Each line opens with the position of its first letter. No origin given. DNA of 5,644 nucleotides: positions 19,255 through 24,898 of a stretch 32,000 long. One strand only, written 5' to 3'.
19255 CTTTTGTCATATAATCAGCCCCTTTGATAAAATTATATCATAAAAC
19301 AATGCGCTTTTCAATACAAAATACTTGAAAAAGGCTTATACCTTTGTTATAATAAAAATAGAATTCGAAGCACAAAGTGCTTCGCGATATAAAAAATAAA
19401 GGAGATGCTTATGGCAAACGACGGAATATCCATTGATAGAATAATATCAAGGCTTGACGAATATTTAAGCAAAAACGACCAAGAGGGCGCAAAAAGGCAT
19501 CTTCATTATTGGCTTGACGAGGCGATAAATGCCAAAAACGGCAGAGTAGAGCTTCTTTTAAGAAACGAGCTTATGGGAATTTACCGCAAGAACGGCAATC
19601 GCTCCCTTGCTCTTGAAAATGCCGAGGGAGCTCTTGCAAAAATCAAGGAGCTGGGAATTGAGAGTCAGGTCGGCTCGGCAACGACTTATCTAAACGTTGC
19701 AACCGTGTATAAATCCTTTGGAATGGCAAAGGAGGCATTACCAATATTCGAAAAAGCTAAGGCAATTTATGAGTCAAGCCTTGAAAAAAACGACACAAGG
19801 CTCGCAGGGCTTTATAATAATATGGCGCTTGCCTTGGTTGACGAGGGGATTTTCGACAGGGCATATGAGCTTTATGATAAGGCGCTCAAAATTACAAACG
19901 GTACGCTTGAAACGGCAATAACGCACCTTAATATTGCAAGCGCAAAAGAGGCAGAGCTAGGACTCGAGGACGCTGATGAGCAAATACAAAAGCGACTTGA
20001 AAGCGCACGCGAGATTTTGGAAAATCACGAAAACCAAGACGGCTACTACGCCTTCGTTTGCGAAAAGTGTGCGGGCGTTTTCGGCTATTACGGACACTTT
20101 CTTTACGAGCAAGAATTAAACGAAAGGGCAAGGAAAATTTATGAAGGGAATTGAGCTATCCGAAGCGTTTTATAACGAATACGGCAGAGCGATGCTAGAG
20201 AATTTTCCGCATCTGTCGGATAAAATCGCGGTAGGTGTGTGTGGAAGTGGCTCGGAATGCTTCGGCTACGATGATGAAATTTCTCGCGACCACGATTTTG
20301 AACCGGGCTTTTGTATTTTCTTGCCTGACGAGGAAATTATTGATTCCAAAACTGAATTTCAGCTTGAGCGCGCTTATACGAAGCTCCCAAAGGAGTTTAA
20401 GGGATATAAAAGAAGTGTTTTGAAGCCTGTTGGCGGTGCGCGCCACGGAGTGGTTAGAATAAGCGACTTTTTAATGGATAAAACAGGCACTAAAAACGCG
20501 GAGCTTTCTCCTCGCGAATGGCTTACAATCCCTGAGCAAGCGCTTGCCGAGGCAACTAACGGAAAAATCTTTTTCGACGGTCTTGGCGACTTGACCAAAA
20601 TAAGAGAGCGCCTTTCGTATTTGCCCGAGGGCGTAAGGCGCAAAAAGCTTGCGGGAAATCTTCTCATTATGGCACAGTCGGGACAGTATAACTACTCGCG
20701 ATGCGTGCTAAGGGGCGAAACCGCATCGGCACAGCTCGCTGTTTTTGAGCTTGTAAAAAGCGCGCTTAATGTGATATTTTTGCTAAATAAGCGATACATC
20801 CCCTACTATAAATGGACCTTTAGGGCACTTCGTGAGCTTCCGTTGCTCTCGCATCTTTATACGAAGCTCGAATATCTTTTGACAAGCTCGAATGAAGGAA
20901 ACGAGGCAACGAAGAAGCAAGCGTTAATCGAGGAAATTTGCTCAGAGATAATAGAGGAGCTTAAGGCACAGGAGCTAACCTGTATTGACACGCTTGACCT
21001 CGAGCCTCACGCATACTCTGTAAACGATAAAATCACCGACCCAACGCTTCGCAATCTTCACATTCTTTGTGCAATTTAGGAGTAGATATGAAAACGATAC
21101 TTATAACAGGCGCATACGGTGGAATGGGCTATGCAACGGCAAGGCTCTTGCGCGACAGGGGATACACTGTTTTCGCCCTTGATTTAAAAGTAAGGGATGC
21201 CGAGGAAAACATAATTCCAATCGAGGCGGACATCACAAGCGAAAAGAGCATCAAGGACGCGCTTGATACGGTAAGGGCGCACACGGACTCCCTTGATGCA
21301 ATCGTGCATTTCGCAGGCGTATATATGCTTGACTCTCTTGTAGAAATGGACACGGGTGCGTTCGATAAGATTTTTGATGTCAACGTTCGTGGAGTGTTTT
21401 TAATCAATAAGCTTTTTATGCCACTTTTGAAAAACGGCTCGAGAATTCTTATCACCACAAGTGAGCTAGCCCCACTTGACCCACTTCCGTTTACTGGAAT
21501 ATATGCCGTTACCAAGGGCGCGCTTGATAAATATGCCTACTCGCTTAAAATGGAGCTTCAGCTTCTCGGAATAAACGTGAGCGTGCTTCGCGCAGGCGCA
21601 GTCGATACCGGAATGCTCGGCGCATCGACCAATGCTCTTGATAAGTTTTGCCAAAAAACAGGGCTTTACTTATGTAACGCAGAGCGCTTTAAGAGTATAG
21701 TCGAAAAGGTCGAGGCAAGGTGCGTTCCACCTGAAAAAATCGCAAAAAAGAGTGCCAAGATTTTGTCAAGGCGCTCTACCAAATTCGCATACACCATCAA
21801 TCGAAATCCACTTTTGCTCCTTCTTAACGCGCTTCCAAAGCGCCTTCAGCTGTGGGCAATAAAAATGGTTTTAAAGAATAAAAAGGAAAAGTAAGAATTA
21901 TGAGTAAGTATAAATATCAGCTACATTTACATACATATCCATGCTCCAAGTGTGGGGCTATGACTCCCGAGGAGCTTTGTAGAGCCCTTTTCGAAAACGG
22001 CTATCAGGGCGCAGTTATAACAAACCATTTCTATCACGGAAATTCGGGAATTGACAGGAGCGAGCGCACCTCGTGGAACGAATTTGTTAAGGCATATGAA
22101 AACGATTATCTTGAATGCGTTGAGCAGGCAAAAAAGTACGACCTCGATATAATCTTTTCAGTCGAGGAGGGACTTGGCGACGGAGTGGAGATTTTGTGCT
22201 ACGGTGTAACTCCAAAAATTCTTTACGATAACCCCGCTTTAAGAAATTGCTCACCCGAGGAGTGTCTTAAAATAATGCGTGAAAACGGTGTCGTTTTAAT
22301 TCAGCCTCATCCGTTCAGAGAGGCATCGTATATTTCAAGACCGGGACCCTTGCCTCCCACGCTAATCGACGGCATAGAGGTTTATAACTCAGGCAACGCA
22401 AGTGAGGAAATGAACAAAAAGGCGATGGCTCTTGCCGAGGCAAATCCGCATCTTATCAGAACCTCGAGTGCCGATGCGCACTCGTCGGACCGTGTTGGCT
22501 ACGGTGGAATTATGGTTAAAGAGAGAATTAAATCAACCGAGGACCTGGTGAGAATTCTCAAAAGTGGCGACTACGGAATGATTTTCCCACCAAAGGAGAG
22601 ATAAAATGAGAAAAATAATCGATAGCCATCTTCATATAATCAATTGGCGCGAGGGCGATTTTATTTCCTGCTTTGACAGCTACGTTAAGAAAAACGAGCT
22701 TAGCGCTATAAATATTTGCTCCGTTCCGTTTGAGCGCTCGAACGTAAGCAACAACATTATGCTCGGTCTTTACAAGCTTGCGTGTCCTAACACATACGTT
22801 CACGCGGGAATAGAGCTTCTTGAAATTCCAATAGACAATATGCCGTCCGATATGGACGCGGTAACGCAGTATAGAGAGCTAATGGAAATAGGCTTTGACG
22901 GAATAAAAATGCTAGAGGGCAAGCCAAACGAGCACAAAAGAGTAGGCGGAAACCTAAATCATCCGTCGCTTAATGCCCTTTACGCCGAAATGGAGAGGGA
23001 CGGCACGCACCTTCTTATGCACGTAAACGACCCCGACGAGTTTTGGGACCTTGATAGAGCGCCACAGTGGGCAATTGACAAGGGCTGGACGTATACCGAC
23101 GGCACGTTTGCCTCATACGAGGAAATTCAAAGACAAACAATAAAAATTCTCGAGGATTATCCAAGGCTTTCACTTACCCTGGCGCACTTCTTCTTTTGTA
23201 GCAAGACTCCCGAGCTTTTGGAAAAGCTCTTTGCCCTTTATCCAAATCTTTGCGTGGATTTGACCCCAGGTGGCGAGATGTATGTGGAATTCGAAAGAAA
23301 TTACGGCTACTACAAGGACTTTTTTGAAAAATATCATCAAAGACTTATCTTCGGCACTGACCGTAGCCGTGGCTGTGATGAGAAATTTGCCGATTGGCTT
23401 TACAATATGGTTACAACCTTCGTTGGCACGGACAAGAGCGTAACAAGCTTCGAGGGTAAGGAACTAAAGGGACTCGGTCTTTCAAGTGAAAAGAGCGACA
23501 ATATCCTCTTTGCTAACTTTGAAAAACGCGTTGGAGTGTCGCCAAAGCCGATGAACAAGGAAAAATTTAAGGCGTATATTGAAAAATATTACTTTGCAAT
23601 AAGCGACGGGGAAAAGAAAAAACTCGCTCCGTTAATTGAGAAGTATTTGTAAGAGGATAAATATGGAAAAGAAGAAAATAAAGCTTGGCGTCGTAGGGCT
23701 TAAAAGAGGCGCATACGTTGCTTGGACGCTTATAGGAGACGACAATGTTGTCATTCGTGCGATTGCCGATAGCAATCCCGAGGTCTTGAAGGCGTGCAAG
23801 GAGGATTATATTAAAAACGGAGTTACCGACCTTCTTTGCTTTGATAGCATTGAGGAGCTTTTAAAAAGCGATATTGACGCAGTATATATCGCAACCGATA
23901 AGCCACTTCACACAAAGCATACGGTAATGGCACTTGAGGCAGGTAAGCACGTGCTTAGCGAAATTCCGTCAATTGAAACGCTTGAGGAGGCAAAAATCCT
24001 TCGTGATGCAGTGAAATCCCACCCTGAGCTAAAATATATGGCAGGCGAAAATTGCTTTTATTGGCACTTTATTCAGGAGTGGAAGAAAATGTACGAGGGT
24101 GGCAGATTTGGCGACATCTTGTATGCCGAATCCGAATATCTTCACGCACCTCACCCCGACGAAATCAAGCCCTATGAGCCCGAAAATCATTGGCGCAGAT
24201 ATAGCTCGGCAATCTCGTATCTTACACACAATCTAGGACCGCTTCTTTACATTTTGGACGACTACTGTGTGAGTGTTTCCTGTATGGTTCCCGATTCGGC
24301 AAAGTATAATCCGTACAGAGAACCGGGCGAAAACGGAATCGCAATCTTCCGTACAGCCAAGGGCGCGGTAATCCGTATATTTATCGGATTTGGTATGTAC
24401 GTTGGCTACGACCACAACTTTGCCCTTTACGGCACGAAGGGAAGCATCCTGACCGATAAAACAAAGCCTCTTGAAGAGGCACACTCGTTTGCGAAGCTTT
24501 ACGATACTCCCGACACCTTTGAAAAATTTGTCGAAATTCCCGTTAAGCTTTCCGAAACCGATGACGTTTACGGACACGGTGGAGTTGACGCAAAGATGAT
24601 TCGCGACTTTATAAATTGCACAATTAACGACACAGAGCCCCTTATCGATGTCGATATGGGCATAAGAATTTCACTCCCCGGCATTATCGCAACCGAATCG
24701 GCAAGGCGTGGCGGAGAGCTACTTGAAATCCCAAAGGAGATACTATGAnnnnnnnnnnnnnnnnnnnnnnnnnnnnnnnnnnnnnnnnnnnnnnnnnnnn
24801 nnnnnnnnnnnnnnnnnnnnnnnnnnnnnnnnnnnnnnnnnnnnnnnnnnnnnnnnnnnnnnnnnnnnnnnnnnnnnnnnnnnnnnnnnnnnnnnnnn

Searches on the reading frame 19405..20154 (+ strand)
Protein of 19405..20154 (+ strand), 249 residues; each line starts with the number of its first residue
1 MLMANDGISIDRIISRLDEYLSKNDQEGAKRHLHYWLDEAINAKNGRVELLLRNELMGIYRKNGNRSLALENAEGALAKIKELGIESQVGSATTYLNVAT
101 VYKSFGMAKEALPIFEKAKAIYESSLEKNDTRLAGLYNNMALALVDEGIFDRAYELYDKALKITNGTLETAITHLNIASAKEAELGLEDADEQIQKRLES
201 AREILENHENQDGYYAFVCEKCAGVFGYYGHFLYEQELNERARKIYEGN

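Call 7: search_protein_families(library=pfam, proteins=[window:19405-20154:+], max_evalue=0.01)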
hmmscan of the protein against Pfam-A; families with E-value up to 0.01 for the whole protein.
window:19405-20154:+ (249 aa): 8 families
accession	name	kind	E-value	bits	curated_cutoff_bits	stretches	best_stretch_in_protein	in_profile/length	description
PF13424.12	TPR_12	-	1.6e-12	47.9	30.1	2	56-124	9-77/77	Tetratricopeptide repeat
PF13374.12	TPR_10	-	6.2e-07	29.7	27.5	1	92-128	2-38/42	Tetratricopeptide repeat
PF00515.34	TPR_1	-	1.6e-06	28.1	27.8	1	136-163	3-30/34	Tetratricopeptide repeat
PF13428.12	TPR_14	-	8.9e-05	23.3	23.5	0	137-167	4-34/44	Tetratricopeptide repeat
PF24885.1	TPR_NPHP3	-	0.00028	20.8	100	1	89-170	96-177/239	Nephrocystin-3 TPR domain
PF07719.23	TPR_2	-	0.00039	20.8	27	1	135-164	2-31/34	Tetratricopeptide repeat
PF13176.12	TPR_7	-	0.00073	19.9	27.9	0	138-165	3-30/36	Tetratricopeptide repeat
PF13181.12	TPR_8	-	0.0029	18.1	25.7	0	135-164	2-31/34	Tetratricopeptide repeat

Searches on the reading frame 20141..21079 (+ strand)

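Call 7: search_protein_families(library=pfam, proteins=[window:20141-21079:+], max_evalue=0.01)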
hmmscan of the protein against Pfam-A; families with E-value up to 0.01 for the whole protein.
window:20141-21079:+ (312 aa): 1 family
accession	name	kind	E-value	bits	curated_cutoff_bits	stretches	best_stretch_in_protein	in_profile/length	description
PF13228.11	DUF4037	-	9.1e-36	123.1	22.1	1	127-226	1-101/101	Domain of unknown function (DUF4037)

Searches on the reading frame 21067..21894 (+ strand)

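Call 7: search_protein_families(library=pfam, proteins=[window:21067-21894:+], max_evalue=0.01)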
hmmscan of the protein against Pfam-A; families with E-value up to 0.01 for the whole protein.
window:21067-21894:+ (275 aa): 6 families
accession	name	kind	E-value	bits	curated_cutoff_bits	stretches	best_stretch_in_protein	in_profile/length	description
PF00106.31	adh_short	-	8.6e-32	110.6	26.6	1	9-188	1-191/195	short chain dehydrogenase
PF13561.12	adh_short_C2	-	1.6e-26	93.8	27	1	15-188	1-185/236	Enoyl-(Acyl carrier protein) reductase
PF08659.16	KR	-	1.1e-11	45.5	22.6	1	10-158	2-161/180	KR domain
PF01370.27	Epimerase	-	3.7e-07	30.3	20.9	1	11-85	1-74/240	NAD dependent epimerase/dehydratase family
PF04321.23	RmlD_sub_bind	-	0.00089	18.8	27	1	10-90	2-66/287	RmlD substrate binding domain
PF08643.16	DUF1776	-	0.0018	18.2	25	1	66-183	82-203/294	Fungal family of unknown function (DUF1776)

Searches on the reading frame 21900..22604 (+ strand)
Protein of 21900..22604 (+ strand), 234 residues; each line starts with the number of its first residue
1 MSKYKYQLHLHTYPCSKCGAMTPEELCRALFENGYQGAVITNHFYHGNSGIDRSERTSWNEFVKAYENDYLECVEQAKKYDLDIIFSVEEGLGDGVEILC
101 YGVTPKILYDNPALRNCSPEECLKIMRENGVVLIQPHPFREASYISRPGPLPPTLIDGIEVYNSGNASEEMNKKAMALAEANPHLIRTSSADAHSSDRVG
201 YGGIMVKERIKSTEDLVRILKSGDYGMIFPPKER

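Call 7: search_protein_families(library=pfam, proteins=[window:21900-22604:+], max_evalue=0.01)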
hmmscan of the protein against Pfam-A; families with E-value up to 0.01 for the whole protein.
window:21900-22604:+ (234 aa): 2 families
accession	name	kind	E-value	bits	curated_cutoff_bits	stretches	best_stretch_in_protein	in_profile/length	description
PF13263.12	PHP_C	-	2.5e-05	24.2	21.3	1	171-224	3-55/56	PHP-associated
PF02811.25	PHP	-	3.3e-05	24.7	26.4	1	8-93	2-66/164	PHP domain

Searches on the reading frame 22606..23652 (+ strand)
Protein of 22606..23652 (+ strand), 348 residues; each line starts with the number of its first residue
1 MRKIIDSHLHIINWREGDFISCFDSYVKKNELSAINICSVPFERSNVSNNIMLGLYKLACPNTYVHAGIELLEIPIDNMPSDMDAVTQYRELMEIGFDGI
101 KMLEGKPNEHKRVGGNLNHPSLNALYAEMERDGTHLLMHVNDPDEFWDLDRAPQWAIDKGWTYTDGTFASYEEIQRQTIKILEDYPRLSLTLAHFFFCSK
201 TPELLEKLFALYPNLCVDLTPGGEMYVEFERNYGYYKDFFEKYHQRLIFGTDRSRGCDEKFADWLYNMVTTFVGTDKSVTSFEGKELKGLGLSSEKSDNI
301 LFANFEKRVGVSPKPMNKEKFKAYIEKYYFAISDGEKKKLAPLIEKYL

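Call 7: search_protein_families(library=pfam, proteins=[window:22606-23652:+], max_evalue=0.01)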
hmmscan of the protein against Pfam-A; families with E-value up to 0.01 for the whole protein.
window:22606-23652:+ (348 aa): 1 family
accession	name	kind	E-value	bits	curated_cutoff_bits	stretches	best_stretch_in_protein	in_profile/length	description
PF04909.20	Amidohydro_2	-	0.0021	18.3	26.4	1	79-252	88-246/289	Amidohydrolase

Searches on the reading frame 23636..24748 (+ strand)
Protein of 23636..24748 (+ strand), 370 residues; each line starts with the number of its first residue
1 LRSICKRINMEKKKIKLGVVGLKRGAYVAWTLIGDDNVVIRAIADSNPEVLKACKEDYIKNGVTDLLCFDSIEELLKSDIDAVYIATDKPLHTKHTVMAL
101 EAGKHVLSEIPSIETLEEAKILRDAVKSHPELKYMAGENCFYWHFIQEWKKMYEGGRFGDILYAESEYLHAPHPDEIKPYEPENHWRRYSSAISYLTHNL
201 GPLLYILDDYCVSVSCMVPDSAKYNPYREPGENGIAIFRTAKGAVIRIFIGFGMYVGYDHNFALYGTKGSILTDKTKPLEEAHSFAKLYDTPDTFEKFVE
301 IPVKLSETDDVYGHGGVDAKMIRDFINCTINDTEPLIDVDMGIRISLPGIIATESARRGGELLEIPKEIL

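Call 7: search_protein_families(library=pfam, proteins=[window:23636-24748:+], max_evalue=0.01)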
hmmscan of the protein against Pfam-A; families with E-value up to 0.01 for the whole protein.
window:23636-24748:+ (370 aa): 3 families
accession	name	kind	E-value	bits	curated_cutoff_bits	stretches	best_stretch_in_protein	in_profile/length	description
PF01408.29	GFO_IDH_MocA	-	5.2e-15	56.6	24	1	15-130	1-113/120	Oxidoreductase family, NAD-binding Rossmann fold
PF22725.1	GFO_IDH_MocA_C3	-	2.4e-10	40.9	27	1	147-271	2-123/124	GFO/IDH/MocA C-terminal domain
PF02894.22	GFO_IDH_MocA_C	-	1.8e-07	31.6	22.9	1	150-359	1-213/218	Oxidoreductase family, C-terminal alpha/beta domain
